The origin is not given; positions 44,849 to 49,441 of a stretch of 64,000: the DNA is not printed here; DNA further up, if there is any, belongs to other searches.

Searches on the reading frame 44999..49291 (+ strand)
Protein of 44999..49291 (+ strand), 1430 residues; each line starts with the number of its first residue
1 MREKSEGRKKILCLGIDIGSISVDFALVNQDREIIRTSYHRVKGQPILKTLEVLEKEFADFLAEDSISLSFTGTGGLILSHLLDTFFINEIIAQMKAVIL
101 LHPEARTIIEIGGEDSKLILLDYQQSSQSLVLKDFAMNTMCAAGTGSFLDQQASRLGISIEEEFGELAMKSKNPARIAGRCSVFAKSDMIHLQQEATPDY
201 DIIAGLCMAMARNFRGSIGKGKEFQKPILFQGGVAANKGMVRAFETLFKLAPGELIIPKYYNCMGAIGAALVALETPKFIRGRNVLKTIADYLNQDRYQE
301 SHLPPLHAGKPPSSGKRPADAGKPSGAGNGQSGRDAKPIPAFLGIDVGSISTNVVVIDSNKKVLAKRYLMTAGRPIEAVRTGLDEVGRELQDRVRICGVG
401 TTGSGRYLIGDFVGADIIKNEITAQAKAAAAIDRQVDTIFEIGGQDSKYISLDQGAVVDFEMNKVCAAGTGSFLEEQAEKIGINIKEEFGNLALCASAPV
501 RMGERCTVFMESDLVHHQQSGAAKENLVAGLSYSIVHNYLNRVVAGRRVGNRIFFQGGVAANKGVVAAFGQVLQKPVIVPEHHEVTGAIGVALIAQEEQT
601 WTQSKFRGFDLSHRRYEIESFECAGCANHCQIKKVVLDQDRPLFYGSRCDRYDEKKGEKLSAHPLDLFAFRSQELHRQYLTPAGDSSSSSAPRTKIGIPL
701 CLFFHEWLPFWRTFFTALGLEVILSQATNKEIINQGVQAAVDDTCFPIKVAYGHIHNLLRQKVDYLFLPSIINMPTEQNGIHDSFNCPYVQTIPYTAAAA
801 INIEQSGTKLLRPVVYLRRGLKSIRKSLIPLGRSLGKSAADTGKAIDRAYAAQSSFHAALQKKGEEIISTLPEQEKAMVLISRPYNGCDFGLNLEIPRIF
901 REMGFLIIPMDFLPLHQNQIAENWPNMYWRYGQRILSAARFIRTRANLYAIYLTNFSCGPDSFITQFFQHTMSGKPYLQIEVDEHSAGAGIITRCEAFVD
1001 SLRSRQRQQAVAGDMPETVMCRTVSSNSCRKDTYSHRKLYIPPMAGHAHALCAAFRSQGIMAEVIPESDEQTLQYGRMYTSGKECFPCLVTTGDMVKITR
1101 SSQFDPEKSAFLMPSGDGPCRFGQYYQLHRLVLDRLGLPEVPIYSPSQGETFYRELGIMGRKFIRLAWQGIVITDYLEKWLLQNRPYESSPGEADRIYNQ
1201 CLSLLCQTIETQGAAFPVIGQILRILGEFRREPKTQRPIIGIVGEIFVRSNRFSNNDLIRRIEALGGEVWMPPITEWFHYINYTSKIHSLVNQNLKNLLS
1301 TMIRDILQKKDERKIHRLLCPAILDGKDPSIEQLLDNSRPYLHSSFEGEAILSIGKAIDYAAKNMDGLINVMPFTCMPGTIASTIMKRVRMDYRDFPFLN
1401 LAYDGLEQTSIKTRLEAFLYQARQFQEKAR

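Call 8: search_protein_families(library=pfam, proteins=[window:44999-49291:+], max_evalue=0.001)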
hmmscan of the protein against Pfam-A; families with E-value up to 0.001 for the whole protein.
window:44999-49291:+ (1430 aa): 3 families
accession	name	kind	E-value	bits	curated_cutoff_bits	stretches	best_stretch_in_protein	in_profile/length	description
PF01869.26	BcrAD_BadFG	-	4.6e-79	266.2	31.5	2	343-595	1-271/271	BadF/BadG/BcrA/BcrD ATPase family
PF09989.15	DUF2229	-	6.6e-65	219.2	29.4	1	695-912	1-217/218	CoA enzyme activase uncharacterised domain (DUF2229)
PF05378.19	Hydant_A_N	-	2.7e-05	24.4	25.2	1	343-450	2-101/176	Hydantoinase/oxoprolinase N-terminal region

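Call 35: search_protein_families(library=ncbifam, proteins=[window:44999-49291:+], max_evalue=0.001)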
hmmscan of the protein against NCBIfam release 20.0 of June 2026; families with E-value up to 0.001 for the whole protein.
window:44999-49291:+ (1430 aa): 5 families
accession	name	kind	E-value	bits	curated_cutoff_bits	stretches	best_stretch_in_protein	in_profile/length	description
TIGR00241.1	CoA_E_activ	domain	1.6e-93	312.8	125.4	2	343-594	3-248/248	acyl-CoA dehydratase activase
TIGR03286.1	methan_mark_15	hypoth_equivalog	4.9e-66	223.4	455.75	2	343-596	147-402/404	methanogenesis marker 15 protein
TIGR02259.1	benz_CoA_red_A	equivalog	3.3e-47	161.2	578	2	402-574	236-406/432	benzoyl-CoA reductase subunit A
TIGR02261.1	benz_CoA_red_D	equivalog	1.3e-34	119.5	312.85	2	14-271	4-260/262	benzoyl-CoA reductase subunit D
TIGR03192.1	benz_CoA_bzdQ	equivalog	1.5e-33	116.6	380.2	2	333-594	27-285/293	benzoyl-CoA reductase, bzd-type, subunit Q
